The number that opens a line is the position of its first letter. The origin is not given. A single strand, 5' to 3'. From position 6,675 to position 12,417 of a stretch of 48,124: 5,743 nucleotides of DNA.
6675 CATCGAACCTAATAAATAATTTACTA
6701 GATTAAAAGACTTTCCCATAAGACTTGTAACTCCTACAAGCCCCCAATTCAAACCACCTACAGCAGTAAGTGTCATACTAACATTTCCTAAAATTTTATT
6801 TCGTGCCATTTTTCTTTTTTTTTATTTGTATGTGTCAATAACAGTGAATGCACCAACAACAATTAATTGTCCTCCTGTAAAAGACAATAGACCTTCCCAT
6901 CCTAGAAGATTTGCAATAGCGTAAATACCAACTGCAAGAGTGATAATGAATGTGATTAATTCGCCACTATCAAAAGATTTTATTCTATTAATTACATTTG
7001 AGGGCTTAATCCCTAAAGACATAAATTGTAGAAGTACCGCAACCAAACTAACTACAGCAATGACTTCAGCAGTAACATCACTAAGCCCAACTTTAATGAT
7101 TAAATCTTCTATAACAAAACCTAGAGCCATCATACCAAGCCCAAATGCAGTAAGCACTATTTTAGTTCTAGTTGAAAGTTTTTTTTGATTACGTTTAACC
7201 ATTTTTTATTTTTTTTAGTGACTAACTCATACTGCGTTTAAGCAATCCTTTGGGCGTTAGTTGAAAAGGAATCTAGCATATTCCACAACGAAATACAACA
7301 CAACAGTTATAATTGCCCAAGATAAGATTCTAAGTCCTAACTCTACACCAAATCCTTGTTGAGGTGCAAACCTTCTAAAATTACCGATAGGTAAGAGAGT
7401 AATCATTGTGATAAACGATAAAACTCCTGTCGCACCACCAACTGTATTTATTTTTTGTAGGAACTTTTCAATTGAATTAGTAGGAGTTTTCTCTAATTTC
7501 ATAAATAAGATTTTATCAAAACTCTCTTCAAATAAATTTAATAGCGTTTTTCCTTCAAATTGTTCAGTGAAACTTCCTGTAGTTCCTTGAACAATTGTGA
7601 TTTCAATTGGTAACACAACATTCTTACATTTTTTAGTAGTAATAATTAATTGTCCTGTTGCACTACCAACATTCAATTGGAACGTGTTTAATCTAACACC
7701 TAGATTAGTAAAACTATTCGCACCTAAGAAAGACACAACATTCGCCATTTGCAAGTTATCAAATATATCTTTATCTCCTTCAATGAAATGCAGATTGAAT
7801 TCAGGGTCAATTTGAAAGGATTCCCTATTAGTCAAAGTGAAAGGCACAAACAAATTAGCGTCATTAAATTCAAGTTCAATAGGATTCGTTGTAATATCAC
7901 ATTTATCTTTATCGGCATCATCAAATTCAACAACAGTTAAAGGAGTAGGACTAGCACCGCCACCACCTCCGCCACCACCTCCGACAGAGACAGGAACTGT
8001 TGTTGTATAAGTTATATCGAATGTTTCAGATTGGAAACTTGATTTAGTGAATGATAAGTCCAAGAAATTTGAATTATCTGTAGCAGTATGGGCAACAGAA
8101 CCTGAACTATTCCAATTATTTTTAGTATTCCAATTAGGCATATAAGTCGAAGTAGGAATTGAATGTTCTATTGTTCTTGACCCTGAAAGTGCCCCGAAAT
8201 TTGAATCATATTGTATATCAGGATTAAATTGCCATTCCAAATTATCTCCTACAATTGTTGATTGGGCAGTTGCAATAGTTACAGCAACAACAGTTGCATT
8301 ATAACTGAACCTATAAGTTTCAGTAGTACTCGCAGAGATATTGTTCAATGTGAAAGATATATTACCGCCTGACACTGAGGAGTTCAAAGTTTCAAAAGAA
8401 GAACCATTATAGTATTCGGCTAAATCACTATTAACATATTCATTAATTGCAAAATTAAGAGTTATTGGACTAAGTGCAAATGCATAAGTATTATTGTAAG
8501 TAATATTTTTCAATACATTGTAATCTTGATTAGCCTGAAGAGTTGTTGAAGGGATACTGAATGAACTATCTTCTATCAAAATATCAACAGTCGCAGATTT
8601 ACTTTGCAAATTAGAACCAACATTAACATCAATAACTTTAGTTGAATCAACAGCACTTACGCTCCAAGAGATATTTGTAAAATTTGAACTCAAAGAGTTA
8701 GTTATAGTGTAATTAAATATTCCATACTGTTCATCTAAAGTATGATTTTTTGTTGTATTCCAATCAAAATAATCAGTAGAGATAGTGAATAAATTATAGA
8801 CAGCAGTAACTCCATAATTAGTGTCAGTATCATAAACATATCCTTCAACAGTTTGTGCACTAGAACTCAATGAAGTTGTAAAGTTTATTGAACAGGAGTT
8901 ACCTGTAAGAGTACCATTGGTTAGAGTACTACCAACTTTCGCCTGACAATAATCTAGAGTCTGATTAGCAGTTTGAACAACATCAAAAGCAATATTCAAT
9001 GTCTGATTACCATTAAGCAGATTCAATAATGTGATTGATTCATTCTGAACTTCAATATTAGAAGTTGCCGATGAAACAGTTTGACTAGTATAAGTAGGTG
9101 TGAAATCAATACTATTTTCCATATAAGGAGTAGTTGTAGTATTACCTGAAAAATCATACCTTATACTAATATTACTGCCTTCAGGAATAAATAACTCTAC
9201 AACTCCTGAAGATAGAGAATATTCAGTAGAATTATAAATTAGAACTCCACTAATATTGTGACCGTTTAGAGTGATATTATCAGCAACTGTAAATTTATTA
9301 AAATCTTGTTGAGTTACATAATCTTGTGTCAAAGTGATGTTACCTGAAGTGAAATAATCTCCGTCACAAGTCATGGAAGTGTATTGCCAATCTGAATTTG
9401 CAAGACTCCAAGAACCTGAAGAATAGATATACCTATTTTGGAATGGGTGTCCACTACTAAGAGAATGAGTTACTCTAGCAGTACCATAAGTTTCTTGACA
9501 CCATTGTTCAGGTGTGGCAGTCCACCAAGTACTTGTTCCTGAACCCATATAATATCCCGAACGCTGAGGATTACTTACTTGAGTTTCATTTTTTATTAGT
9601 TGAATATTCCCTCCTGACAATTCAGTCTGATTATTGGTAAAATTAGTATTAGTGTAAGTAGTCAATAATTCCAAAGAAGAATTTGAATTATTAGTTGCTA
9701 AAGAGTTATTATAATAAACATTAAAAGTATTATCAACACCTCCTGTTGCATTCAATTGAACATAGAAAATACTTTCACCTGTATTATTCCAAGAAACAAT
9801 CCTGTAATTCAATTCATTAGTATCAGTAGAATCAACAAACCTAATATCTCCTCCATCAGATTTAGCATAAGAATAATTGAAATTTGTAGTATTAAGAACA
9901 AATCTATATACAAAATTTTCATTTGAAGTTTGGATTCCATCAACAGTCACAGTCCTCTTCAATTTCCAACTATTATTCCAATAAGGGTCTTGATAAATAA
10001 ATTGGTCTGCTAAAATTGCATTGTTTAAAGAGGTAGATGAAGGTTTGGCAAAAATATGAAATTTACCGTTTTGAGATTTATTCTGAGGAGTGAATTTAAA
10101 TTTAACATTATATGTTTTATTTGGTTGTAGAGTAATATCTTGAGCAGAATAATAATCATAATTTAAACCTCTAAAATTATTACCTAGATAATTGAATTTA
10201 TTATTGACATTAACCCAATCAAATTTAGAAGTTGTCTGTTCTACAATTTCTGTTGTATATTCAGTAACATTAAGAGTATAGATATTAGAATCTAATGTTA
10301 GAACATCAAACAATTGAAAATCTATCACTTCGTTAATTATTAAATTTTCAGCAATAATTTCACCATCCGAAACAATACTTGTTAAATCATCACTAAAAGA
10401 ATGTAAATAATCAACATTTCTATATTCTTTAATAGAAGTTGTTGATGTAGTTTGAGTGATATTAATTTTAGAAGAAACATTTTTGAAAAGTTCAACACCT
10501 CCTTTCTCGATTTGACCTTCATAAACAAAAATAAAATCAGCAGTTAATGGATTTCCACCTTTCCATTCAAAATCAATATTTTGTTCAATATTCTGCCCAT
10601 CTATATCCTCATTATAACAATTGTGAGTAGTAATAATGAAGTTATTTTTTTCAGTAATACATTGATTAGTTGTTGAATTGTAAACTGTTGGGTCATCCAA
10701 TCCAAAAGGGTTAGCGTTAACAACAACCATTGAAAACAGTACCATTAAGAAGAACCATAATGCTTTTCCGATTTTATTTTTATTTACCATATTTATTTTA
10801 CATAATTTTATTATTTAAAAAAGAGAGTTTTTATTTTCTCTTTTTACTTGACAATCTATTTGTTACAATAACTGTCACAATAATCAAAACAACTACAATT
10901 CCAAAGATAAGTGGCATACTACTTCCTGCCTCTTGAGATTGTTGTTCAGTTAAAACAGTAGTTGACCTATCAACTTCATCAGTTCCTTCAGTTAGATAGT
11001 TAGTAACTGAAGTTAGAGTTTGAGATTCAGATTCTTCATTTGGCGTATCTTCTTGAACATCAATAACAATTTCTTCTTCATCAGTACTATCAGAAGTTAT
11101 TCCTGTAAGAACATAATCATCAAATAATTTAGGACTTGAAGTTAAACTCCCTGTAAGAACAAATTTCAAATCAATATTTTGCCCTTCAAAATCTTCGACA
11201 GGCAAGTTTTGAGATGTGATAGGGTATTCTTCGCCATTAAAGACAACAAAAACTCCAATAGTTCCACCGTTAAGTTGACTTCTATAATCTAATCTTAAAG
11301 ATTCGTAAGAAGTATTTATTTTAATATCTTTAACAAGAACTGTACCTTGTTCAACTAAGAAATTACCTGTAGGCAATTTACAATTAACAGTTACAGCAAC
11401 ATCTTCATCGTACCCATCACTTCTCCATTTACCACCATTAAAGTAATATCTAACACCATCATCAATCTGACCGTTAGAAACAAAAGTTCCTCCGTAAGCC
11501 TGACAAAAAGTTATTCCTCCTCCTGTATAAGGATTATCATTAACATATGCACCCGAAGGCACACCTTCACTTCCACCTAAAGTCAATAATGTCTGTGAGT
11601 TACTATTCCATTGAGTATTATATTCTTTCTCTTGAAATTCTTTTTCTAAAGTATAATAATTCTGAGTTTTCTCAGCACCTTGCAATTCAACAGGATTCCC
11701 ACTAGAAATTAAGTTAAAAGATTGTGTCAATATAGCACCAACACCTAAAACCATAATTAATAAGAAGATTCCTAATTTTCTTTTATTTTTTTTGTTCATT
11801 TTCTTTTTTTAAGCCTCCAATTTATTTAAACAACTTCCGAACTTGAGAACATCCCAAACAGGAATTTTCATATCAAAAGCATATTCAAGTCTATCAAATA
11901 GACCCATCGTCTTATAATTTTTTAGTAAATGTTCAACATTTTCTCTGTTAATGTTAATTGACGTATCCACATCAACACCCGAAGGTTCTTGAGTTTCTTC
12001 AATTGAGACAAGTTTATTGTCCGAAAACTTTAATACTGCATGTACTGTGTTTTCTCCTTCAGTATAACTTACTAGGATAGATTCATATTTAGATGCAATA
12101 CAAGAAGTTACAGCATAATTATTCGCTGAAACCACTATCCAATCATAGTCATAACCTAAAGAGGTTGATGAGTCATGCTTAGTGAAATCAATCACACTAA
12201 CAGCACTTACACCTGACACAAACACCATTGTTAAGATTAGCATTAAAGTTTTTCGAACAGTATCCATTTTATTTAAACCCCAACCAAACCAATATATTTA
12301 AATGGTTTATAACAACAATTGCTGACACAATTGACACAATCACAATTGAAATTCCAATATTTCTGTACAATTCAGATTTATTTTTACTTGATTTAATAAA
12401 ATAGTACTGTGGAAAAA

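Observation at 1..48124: Closed 47,983-bp replicon: an archaeal virus-like element with no recognisable head-tail module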

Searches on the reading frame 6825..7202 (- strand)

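Call 35: search_protein_families(library=ncbifam, max_evalue=0.05, proteins=[window:6825-7202:-])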
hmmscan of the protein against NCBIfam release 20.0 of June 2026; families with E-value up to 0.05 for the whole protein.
window:6825-7202:- (126 aa): 1 family
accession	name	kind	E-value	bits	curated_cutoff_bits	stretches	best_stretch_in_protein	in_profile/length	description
TIGR00025.1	Mtu_efflux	paralog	0.041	13.4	146.9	0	12-71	116-176/238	ABC transporter efflux protein, DrrB family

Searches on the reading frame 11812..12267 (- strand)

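Call 10: search_protein_families(library=pfam, max_evalue=0.01, proteins=[window:11812-12267:-])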
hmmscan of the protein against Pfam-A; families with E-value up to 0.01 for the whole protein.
window:11812-12267:- (152 aa): 0 families

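Call 35: search_protein_families(library=ncbifam, max_evalue=0.05, proteins=[window:11812-12267:-])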
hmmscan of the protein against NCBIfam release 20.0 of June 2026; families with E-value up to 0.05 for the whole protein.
window:11812-12267:- (152 aa): 0 families

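Call 107: search_protein_families(library=pfam, max_evalue=1, proteins=[window:11812-12267:-])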
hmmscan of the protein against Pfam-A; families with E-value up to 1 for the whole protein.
window:11812-12267:- (152 aa): 1 family
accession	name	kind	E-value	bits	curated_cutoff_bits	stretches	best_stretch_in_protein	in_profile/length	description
PF00238.24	Ribosomal_L14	-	0.12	12.7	23.6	1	18-105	14-103/122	Ribosomal protein L14p/L23e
